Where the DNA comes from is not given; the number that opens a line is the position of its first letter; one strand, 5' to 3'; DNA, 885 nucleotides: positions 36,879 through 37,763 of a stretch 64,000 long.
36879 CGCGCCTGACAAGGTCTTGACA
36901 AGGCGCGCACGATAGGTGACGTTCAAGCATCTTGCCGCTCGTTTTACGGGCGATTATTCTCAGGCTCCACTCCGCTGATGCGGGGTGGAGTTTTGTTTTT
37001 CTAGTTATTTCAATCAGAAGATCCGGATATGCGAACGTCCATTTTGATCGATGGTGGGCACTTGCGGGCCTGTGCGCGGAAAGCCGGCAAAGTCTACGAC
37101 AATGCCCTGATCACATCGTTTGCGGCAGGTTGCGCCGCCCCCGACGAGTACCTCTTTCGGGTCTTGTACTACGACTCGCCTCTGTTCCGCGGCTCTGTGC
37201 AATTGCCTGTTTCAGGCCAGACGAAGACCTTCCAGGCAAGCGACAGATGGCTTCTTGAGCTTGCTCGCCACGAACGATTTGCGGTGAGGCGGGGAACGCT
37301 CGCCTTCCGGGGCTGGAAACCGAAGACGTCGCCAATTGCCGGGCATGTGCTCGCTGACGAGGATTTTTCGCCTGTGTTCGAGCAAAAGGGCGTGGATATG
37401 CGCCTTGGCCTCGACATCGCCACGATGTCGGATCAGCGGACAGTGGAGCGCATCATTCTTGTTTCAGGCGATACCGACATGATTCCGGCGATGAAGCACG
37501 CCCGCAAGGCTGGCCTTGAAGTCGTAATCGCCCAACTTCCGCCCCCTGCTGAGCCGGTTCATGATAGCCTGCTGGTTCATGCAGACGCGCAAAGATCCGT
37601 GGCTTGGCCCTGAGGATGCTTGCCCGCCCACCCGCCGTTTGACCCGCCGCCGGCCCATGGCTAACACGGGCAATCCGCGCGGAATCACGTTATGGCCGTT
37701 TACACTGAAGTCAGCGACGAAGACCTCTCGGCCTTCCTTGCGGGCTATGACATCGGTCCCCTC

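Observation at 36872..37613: NYN/PIN RNase behind a promoter, short structured RNA and terminator: candidate RNA-antitoxin (type III-like) module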

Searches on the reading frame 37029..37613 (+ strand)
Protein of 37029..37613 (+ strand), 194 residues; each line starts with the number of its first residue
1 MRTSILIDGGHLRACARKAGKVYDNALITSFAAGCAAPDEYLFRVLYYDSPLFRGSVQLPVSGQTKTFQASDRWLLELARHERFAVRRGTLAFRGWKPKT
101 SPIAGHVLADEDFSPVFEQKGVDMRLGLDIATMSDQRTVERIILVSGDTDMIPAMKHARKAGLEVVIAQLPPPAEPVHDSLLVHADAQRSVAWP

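Call 3: search_protein_families(library=pfam, proteins=[window:37029-37613:+], max_evalue=0.01)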
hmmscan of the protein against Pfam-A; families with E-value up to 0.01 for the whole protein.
window:37029-37613:+ (194 aa): 1 family
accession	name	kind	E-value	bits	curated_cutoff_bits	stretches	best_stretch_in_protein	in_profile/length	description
PF01936.24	NYN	-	1.1e-08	36.2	24.2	1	106-169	53-124/145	NYN domain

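Call 6: find_homologous_proteins(query=window:37029-37610:+, max_evalue=0.001)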
Query window:37029-37610:+ (194 aa): 1409 proteins with E <= 0.001 among 1694 candidates; the best 120 are listed.
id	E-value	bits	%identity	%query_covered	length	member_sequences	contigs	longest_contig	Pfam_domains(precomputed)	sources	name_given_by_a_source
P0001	1.2e-124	431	99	100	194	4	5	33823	PF01936.25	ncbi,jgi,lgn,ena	-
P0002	2.9e-104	365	83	100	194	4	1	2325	PF01936.25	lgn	-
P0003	6.1e-88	311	71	100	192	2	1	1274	PF01936.25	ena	-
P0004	8.4e-87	308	71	100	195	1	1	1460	PF01936.25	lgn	-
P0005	3.3e-86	306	70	100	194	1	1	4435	PF01936.25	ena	-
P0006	3.4e-86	306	69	100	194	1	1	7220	PF01936.25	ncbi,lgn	-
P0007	7.1e-86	305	67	100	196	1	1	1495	PF01936.25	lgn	-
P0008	8.2e-86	304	70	100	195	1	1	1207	PF01936.25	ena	-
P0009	8.9e-85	301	69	100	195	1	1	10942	PF01936.25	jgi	jgi:hypothetical protein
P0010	1.1e-84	301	70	100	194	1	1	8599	PF01936.25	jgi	-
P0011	1.4e-84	300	69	100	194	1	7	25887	PF01936.25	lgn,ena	-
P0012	5.6e-84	298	68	100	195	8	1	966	PF01936.25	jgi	-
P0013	3.3e-83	296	66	100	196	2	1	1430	PF01936.25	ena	-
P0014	7.7e-83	295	68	100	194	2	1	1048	PF01936.25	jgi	jgi:uncharacterized LabA/DUF88 family protein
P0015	8.1e-83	295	67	100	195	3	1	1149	PF01936.25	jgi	jgi:uncharacterized LabA/DUF88 family protein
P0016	1.5e-82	294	64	100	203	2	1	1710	PF01936.25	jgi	jgi:uncharacterized LabA/DUF88 family protein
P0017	1.7e-82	294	64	100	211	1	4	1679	PF01936.25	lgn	-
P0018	1.9e-82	293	68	100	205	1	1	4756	PF01936.25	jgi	jgi:uncharacterized LabA/DUF88 family protein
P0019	2.0e-82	293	66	100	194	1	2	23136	PF01936.25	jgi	jgi:uncharacterized LabA/DUF88 family protein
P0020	2.9e-82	293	66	100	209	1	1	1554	PF01936.25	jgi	jgi:uncharacterized LabA/DUF88 family protein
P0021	3.0e-82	293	67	100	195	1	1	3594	PF01936.25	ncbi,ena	-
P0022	3.2e-82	293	65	100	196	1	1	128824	PF01936.25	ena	-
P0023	3.6e-82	293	66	100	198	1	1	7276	PF01936.25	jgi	jgi:uncharacterized LabA/DUF88 family protein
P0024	4.0e-82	292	68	100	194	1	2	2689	PF01936.25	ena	-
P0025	4.2e-82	292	66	100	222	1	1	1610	PF01936.25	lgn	-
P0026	4.4e-82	292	66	100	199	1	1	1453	PF01936.25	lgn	-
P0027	5.1e-82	292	67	100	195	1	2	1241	PF01936.25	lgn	-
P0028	8.0e-82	291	65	99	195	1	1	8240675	PF01936.25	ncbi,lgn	ncbi:NYN domain-containing protein [Bradyrhizobium liaoningense]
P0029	9.8e-82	291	68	100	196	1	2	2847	PF01936.25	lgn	-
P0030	1.0e-81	291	67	100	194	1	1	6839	PF01936.25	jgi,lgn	jgi:uncharacterized LabA/DUF88 family protein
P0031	1.4e-81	291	66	100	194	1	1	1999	PF01936.25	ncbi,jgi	jgi:uncharacterized LabA/DUF88 family protein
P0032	2.3e-81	290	67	100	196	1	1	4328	PF01936.25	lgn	-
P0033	2.7e-81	290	68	100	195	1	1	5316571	PF01936.25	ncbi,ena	-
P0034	3.4e-81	289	66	100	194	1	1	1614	PF01936.25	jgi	jgi:uncharacterized LabA/DUF88 family protein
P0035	3.5e-81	289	65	100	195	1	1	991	PF01936.25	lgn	-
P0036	3.8e-81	289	68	100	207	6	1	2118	PF01936.25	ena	-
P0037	4.1e-81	289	65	100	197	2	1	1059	PF01936.25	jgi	jgi:uncharacterized LabA/DUF88 family protein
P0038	4.7e-81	289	66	99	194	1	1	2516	PF01936.25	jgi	jgi:uncharacterized LabA/DUF88 family protein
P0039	9.6e-81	288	63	100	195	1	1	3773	PF01936.25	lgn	-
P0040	1.2e-80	288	64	100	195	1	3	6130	PF01936.25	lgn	-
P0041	1.6e-80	287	66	100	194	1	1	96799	PF01936.25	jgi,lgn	jgi:uncharacterized LabA/DUF88 family protein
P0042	1.7e-80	287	64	100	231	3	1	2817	PF01936.25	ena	-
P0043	1.9e-80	287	64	100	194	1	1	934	PF01936.25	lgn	-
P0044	2.3e-80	287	65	100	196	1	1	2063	PF01936.25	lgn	-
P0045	2.6e-80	286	65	100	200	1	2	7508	PF01936.25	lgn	-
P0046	3.5e-80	286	67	100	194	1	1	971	PF01936.25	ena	-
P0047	4.0e-80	286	65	100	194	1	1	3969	PF01936.25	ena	-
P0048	4.2e-80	286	66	98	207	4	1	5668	PF01936.25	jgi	jgi:uncharacterized LabA/DUF88 family protein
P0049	4.5e-80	286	69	100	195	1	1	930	PF01936.25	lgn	-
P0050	5.3e-80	285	65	100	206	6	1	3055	PF01936.25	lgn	-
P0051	5.6e-80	285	66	100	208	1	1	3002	PF01936.25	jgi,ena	-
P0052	5.9e-80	285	65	100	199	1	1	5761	PF01936.25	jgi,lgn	jgi:uncharacterized LabA/DUF88 family protein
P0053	6.2e-80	285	66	100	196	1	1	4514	PF01936.25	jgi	jgi:uncharacterized LabA/DUF88 family protein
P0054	6.2e-80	285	65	99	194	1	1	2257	PF01936.25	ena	-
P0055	6.3e-80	285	66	99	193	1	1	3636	PF01936.25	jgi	jgi:uncharacterized LabA/DUF88 family protein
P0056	6.4e-80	285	63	100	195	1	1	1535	PF01936.25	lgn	-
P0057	6.5e-80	285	65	100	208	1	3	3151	PF01936.25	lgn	-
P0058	7.0e-80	285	63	100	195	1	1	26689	PF01936.25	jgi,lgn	-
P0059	7.6e-80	285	66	100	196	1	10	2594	PF01936.25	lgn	-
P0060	2.0e-79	284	66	100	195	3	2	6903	PF01936.25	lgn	-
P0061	2.1e-79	284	64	100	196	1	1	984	PF01936.25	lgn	-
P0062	2.4e-79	283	67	100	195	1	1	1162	PF01936.25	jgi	jgi:uncharacterized LabA/DUF88 family protein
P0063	2.9e-79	283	64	100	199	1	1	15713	PF01936.25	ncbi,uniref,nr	ncbi:MAG: NYN domain-containing protein [Sphingomonas sanxanigenens]|uniref:NYN domain-containing pr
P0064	3.4e-79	283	64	100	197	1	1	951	PF01936.25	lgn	-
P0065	3.6e-79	283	64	100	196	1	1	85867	PF01936.25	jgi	jgi:uncharacterized LabA/DUF88 family protein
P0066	3.9e-79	283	64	100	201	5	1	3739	PF01936.25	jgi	-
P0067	4.0e-79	283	66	99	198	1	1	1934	PF01936.25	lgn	-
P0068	4.2e-79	283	66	99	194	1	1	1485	PF01936.25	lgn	-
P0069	5.0e-79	282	63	100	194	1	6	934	PF01936.25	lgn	-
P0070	5.1e-79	282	64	100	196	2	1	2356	PF01936.25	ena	-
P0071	5.2e-79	282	65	100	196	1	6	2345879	PF01936.25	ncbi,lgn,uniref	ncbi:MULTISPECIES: NYN domain-containing protein [Phenylobacterium]|uniref:Uncharacterized LabA/DUF8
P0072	5.9e-79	282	63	100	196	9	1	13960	PF01936.25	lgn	-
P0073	8.2e-79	282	64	100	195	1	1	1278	PF01936.25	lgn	-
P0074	8.2e-79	282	62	100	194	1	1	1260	PF01936.25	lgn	-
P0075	8.6e-79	282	63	99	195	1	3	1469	PF01936.25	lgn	-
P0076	1.1e-78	281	65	100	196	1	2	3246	PF01936.25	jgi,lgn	-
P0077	1.3e-78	281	64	100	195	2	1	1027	PF01936.25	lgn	-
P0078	1.5e-78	281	64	100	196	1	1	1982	PF01936.25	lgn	-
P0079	1.7e-78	281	64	99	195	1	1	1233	PF01936.25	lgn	-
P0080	1.9e-78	280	68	100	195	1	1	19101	PF01936.25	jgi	-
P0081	2.1e-78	280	66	100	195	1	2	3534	PF01936.25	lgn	-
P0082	2.1e-78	280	64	100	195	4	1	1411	PF01936.25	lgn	-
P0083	2.4e-78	280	64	100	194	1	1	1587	PF01936.25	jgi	jgi:hypothetical protein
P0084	2.6e-78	280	64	100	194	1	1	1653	PF01936.25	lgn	-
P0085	3.4e-78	280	66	100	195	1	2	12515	PF01936.25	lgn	-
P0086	4.2e-78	279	65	100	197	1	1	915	PF01936.25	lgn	-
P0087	4.4e-78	279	65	100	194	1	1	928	PF01936.25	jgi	jgi:uncharacterized LabA/DUF88 family protein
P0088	4.9e-78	279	64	98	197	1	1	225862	PF01936.25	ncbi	ncbi:MAG: NYN domain-containing protein [Sphingomonadaceae bacterium]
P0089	5.1e-78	279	64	100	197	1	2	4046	PF01936.25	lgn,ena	-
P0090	5.3e-78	279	63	100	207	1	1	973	PF01936.25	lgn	-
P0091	5.5e-78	279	65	100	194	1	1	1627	PF01936.25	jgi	jgi:uncharacterized LabA/DUF88 family protein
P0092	5.6e-78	279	64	100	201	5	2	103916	PF01936.25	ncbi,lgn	-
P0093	6.0e-78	279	65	100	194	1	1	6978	PF01936.25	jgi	-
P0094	6.0e-78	279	63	100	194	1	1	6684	PF01936.25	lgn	-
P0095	6.4e-78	279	64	100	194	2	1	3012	PF01936.25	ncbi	ncbi:MAG: NYN domain-containing protein [Alphaproteobacteria bacterium]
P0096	7.8e-78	278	64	99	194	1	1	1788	PF01936.25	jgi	jgi:uncharacterized LabA/DUF88 family protein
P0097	8.3e-78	278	62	100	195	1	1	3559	PF01936.25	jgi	jgi:uncharacterized LabA/DUF88 family protein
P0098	1.0e-77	278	61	100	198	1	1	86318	PF01936.25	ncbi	-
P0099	1.1e-77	278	63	100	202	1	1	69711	PF01936.25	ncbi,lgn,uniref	ncbi:MAG TPA: NYN domain-containing protein [Allosphingosinicella sp.]|uniref:NYN domain-containing 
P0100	1.1e-77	278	65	98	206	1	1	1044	PF01936.25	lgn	-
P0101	1.1e-77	278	67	99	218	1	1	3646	PF01936.25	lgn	-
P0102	1.2e-77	278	62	100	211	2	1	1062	PF01936.25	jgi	jgi:uncharacterized LabA/DUF88 family protein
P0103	1.6e-77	277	64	100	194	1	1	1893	PF01936.25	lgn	-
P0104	1.7e-77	277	63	100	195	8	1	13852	PF01936.25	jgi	jgi:uncharacterized LabA/DUF88 family protein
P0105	1.8e-77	277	62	100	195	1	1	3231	PF01936.25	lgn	-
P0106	2.0e-77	277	63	100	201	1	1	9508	PF01936.25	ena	-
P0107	2.1e-77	277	65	100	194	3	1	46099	PF01936.25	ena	-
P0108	2.6e-77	277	64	100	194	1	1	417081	PF01936.25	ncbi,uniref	ncbi:NYN domain-containing protein [Sphingomonas sp. ASV193]|uniref:NYN domain-containing protein n=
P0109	3.4e-77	276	63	100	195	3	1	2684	PF01936.25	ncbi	-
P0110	4.7e-77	276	62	100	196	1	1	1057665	PF01936.25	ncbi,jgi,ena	-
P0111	4.8e-77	276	62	100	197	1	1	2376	PF01936.25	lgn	-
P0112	4.9e-77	276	64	99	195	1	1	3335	PF01936.25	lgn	-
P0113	5.2e-77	276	62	100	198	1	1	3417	PF01936.25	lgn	-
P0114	5.7e-77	276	63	99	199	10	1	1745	PF01936.25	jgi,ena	-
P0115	6.4e-77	275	63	100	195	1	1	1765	PF01936.25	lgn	-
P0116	6.5e-77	275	64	100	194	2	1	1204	PF01936.25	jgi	jgi:uncharacterized LabA/DUF88 family protein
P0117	8.1e-77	275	63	100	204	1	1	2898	PF01936.25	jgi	-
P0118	8.9e-77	275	63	100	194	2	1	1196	PF01936.25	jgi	-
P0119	9.5e-77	275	63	100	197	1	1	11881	PF01936.25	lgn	-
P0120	1.0e-76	275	63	98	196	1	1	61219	PF01936.25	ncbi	-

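Call 9: find_related_loci(query=A1, collection=genome_contigs, flank=4000)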
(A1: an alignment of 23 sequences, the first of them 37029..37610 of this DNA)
Query A1 (194 aa) in genome_contigs; peptide patterns used: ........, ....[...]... (x = any residue, [..] = any of these).
401 stretches matched a pattern; 324 encode a relative of the query (tblastn E <= 1e-3); the best 80 are kept; 80 distinct loci.
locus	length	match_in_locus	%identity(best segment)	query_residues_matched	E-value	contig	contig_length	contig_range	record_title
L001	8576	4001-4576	71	1-194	3e-93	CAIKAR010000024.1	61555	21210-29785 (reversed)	MAG: uncultured Rhizobiales bacterium isolate Umea2_bin-1048 genome assembly, contig: bin-1048:024/142, whole genome sho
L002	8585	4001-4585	68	1-194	9e-88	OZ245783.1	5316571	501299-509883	MAG: Hyphomicrobiales bacterium isolate 96678fd3-d745-40c6-9c3a-2441808db83d genome assembly, chromosome: 1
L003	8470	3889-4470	64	1-194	6e-87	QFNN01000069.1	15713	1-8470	MAG: Sphingomonas sanxanigenens isolate S2_018_000_R2_101 S2_018_000_R2_scaffold_3151, whole genome shotgun sequence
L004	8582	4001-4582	63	1-194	1e-86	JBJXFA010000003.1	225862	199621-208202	MAG: Sphingomonadaceae bacterium isolate F1F2.bin.75 k127_5121515, whole genome shotgun sequence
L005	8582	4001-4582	61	1-194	2e-85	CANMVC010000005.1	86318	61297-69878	uncultured Sphingomonadaceae bacterium isolate 245.fasta genome assembly, contig: NODE_5, whole genome shotgun sequence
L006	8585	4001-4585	64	1-194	1e-84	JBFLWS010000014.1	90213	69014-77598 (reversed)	MAG: Pseudomonadota bacterium isolate MAG038 MAG038_14, whole genome shotgun sequence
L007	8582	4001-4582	64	1-194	1e-84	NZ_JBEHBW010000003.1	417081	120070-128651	Sphingomonas sp. ASV193 Scaffold8, whole genome shotgun sequence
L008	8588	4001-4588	67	1-194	4e-84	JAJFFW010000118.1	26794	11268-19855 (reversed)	MAG: Parvularculaceae bacterium isolate OFTM380 OFTM380_117, whole genome shotgun sequence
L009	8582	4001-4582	63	1-194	3e-84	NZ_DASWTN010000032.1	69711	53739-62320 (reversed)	MAG: Allosphingosinicella sp. isolate SMAG_U3576 k141_93698, whole genome shotgun sequence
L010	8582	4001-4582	62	1-194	8e-84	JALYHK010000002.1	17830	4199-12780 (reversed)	MAG: Pseudomonadota bacterium isolate GDC bin35 SD1470_NODE_282_length_17830_cov_0.994012, whole genome shotgun sequence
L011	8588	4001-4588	63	1-194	5e-84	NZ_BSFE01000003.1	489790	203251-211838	Maricaulis virginensis strain VKM B-1513 spades_K_25_97_3, whole genome shotgun sequence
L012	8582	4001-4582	62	1-194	7e-83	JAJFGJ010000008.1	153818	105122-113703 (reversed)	MAG: Kiloniellaceae bacterium isolate OFTM138 OFTM138_7, whole genome shotgun sequence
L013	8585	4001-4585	64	1-194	7e-83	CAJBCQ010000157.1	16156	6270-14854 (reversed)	MAG: uncultured Rhizobiales bacterium isolate Loc080925-4m_bin-0358 genome assembly, contig: bin-0358:157/264, whole gen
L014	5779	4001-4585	66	1-194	1e-82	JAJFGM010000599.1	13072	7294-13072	MAG: Kiloniellaceae bacterium isolate OFTM278 OFTM278_598, whole genome shotgun sequence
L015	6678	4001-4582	61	1-194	6e-82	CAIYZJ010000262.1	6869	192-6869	MAG: uncultured Rhizobiales bacterium isolate ErkenSummer_bin-1383 genome assembly, contig: bin-1383:262/304, whole geno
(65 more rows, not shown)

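Call 18: search_protein_families(library=padloc, proteins=[window:37029-37613:+], max_evalue=1)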
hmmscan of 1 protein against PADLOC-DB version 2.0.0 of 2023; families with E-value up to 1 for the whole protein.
window:37029-37613:+ (194 aa): 2 families
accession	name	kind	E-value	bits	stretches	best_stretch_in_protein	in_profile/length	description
PDLC01154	NYN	-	1e-05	23.1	1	121-167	230-274/310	"LabA-like protein, NYN family nuclease"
PDLC04163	HEC-09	-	0.0019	15.9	1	116-173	100-158/203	-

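Call 19: search_protein_families(library=ncbifam, proteins=[window:37029-37613:+], max_evalue=1)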
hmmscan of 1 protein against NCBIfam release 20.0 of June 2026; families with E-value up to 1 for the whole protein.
window:37029-37613:+ (194 aa): 1 family
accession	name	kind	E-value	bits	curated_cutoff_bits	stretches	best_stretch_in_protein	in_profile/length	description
TIGR00288.1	TIGR00288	hypoth_equivalog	0.0052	16.6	178.45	1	110-168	77-135/160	TIGR00288 family NYN domain-containing protein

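Call 20: find_related_loci(query=A1, collection=viral_contigs, flank=4000)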
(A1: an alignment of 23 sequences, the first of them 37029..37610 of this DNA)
Query A1 (194 aa) in viral_contigs; peptide patterns used: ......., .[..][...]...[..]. (x = any residue, [..] = any of these).
77 stretches matched a pattern; 24 encode a relative of the query (tblastn E <= 1e-3); 24 distinct loci.
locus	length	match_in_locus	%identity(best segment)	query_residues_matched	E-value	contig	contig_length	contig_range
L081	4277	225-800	61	1-192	7e-84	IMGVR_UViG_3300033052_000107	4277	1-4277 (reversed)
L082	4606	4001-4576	54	1-194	1e-67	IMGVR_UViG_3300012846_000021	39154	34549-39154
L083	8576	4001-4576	55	1-194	1e-66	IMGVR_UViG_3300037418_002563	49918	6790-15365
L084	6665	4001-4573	55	2-194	3e-65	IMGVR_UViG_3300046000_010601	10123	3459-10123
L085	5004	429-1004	54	1-194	2e-64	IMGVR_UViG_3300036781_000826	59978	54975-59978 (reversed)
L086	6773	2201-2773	54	2-194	2e-64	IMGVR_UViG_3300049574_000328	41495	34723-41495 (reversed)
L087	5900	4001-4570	53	2-194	2e-63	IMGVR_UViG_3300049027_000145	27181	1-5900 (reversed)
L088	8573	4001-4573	51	2-194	2e-58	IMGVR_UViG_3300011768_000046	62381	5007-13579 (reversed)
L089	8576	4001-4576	41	2-189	3e-40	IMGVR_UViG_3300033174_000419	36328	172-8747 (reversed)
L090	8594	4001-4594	43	1-194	2e-43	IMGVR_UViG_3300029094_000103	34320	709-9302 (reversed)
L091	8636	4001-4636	32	2-190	2e-26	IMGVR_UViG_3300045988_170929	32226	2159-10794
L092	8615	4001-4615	35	1-186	2e-25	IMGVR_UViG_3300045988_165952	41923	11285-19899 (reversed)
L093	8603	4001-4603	32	2-186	2e-22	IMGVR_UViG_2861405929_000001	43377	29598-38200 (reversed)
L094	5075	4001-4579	30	11-194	4e-22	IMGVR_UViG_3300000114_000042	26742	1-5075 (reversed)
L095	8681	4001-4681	30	2-192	4e-20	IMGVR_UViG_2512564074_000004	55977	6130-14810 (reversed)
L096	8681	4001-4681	28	2-192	1e-18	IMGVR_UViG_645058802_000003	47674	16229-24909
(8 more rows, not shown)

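Call 31: search_solved_structures(query=A1, max_evalue=1, show_alignments=2)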
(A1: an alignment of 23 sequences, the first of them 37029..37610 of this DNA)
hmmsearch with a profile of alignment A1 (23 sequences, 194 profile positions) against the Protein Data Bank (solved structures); distinct sequences matched with E-value up to 1: 6.
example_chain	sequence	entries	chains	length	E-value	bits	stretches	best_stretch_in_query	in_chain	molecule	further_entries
4rwe_A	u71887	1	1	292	0.14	14.9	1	119-173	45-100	Sugar-binding transport protein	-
2kpo_A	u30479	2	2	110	0.2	14.4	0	142-183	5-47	rossmann 2x2 fold protein | De novo designed rossmann 2x2 fold protein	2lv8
7mcc_A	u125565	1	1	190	0.33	13.7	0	155-179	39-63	AI-designed TIM-barrel F2C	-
7smj_A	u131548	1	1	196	0.34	13.6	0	155-179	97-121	AI-designed TIM-barrel F2N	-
4wut_A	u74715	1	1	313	0.5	13.1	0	134-170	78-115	ABC transporter substrate binding protein (Ribose)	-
4hyv_A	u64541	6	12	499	0.56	12.9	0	125-180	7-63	Pyruvate kinase 1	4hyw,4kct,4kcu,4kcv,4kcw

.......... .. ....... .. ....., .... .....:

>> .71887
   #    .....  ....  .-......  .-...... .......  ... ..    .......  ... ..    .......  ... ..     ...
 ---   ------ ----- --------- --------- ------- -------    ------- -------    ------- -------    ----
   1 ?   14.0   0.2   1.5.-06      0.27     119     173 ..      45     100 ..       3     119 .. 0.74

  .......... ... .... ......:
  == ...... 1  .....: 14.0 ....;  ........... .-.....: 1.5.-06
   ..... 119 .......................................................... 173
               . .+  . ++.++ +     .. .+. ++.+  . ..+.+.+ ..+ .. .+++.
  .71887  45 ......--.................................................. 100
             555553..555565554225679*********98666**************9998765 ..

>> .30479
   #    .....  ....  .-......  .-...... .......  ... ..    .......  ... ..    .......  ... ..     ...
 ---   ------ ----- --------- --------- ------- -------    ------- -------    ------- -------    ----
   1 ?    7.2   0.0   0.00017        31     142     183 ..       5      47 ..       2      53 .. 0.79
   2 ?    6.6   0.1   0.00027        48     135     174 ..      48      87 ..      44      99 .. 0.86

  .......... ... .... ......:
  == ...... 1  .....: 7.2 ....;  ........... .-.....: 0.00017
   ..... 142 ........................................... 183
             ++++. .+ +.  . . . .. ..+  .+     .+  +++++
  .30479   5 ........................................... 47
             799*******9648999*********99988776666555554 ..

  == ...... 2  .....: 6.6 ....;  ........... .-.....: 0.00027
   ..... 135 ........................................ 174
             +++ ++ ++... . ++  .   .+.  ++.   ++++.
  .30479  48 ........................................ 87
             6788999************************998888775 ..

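Call 40: predict_structure(alignment_id=A1)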
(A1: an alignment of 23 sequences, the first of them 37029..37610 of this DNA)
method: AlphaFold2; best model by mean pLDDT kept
length: 194 residues; sequences in the alignment: 23
mean_pLDDT: 92.7   pTM: 0.84
mean pLDDT of the five models: 92.7, 92.5, 91.9, 91.0, 78.9
residues with pLDDT >= 90: 157; 70-90: 37; 50-70: 0; < 50: 0
segments of 3 or more residues with pLDDT < 50: none
pLDDT, mean of each block of 10 residues (from residue 1): 95 94 95 93 94 90 92 90 89 91 86 90 90 95 95 96 97 93 96 93
secondary structure, 60 per line:
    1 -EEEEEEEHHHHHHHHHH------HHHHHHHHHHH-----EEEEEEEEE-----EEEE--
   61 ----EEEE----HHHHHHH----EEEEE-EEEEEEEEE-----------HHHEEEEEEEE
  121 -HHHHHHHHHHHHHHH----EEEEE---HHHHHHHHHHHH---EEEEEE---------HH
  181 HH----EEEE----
elements in order: E2-8 H9-18 H25-35 E41-49 E55-58 E65-68 H73-79 E84-88 E90-98 E113-120 H122-136 E141-145 H149-160 E164-169 H179-182 E187-190

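Call 47: fold_search(model_id=the predicted structure, library=pdb)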
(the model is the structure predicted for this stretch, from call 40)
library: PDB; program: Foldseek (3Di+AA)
matches with E <= 10: 1705; with E <= 0.001: 1
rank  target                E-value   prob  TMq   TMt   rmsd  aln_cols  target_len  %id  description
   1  2qip                  4.6e-07  1.00  0.55  0.64   8.6       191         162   17  Crystal structure of a protein of unknown function VPA0982 from Vibrio parahaemolyticus RIMD 2210633 (released 2007-07-24)
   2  2jjm_A                2.7e-03  1.00  0.35  0.21   5.8       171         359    9  Crystal Structure of a family GT4 glycosyltransferase from Bacillus anthracis ORF BA1558. (released 2008-08-05)
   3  1v4v_B                6.1e-03  0.99  0.41  0.24   9.8       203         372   11  Crystal Structure Of UDP-N-Acetylglucosamine 2-Epimerase From Thermus Thermophilus HB8 (released 2003-12-02)
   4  8sxw_A                6.5e-03  0.99  0.42  0.25   9.6       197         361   10  X-ray crystal structure of UDP- 2,3-diacetamido-2,3-dideoxy-glucuronic acid-2-epimerase from Thermus thermophilus stra (released 2023-09-13)
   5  1v4v_A                8.3e-03  0.99  0.43  0.25   9.7       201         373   11  Crystal Structure Of UDP-N-Acetylglucosamine 2-Epimerase From Thermus Thermophilus HB8 (released 2003-12-02)
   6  3mbo_C                8.3e-03  0.98  0.40  0.24   9.7       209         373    7  Crystal Structure of the Glycosyltransferase BaBshA bound with UDP and L-malate (released 2010-09-29)
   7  7d1i_A                8.9e-03  0.97  0.39  0.24   9.6       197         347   11  Crystal structure of acinetobacter baumannii MurG (released 2021-07-14)
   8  4s3k                  8.9e-03  0.72  0.29  0.16  11.9       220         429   13  Crystal structure of the Bacillus megaterium QM B1551 spore cortex-lytic enzyme SleL (released 2015-08-19)
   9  3r9u_A                8.9e-03  0.33  0.23  0.16  20.7       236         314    8  Thioredoxin-disulfide reductase from Campylobacter jejuni. (released 2011-04-06)
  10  1nhr                  1.0e-02  0.33  0.25  0.13  22.4       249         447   11  AN L40C MUTATION CONVERTS THE CYSTEINE-SULFENIC ACID REDOX CENTRE IN ENTEROCOCCAL NADH PEROXIDASE TO A DISULFIDE (released 1995-02-14)
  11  8sxw_C                1.1e-02  0.97  0.39  0.24  10.9       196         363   10  X-ray crystal structure of UDP- 2,3-diacetamido-2,3-dideoxy-glucuronic acid-2-epimerase from Thermus thermophilus stra (released 2023-09-13)
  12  5voh_D                1.1e-02  0.21  0.21  0.10  22.0       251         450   12  Crystal structure of engineered water-forming NADPH oxidase (TPNOX) bound to NADPH. The G159A, D177A, A178R, M179S, P1 (released 2017-08-02)
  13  5zlr_A                1.2e-02  0.98  0.43  0.25   9.9       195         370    8  Structure of NeuC (released 2018-05-16)
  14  5xvs_A                1.2e-02  0.98  0.44  0.26   9.9       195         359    8  Crystal structure of UDP-GlcNAc 2-epimerase NeuC complexed with UDP (released 2018-04-11)
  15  7rml_B                1.2e-02  0.54  0.26  0.21   9.7       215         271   10  Neisseria meningitidis Methylenetetrahydrofolate reductase in complex with FAD (released 2022-11-02)
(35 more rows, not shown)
